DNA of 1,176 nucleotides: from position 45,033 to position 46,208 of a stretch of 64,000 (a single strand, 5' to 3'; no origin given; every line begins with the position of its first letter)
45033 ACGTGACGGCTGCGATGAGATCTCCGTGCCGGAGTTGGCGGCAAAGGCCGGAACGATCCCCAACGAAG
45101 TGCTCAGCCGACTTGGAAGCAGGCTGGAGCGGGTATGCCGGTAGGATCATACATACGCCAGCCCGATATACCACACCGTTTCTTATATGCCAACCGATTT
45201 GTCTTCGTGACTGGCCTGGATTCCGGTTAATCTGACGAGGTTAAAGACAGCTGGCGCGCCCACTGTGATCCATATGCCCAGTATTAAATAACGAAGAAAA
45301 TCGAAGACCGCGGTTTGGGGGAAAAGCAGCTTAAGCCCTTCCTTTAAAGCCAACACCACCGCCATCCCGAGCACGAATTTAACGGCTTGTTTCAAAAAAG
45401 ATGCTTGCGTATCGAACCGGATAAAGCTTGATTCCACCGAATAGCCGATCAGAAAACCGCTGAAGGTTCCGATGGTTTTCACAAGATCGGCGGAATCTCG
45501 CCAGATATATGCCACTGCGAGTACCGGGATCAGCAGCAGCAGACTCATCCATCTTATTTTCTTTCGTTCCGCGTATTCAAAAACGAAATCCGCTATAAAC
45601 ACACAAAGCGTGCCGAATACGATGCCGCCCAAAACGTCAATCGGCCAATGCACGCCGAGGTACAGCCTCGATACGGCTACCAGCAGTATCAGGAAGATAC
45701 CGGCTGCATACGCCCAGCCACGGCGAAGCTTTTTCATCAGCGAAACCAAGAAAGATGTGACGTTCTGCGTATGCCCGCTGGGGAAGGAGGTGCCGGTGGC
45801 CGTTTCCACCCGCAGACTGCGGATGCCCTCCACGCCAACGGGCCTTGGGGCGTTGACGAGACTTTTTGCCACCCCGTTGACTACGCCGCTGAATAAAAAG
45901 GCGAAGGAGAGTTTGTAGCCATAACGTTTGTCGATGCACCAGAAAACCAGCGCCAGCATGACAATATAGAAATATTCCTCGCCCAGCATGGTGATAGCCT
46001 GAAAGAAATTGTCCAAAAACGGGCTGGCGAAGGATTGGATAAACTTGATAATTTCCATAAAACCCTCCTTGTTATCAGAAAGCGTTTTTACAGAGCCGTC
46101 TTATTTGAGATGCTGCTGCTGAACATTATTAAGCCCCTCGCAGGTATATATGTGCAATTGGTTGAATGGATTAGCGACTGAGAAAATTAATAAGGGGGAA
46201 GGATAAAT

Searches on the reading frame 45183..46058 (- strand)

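Call 3: search_protein_families(library=ncbifam, proteins=[window:45183-46058:-])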
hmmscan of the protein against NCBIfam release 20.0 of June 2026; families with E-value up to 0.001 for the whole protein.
window:45183-46058:- (291 aa): 3 families
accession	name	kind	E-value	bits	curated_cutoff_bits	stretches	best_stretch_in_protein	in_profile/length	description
NF047884.1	UdeprDiPSep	equivalog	1.6e-19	70.6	250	1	4-155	30-182/188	undecaprenyl-diphosphatase SepP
NF008813.0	PRK11837.1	equivalog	1.3e-14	54.7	229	1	46-163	60-175/202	undecaprenyl-diphosphate phosphatase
NF007975.0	PRK10699.1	equivalog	1.2e-08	34.7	261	1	86-160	153-230/254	phosphatidylglycerophosphatase B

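Call 4: search_protein_families(library=pfam, proteins=[window:45183-46058:-])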
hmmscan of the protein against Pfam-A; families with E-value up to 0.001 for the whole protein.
window:45183-46058:- (291 aa): 3 families
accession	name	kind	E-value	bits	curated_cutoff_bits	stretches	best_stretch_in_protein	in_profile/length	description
PF01569.27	PAP2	-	4e-22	78.8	27.2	1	49-156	4-121/130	PAP2 superfamily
PF14378.12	PAP2_3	-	2.3e-06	28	27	1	88-153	123-188/190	PAP2 superfamily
PF14360.12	PAP2_C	-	0.00079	20.4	27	1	94-155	8-71/74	PAP2 superfamily C-terminal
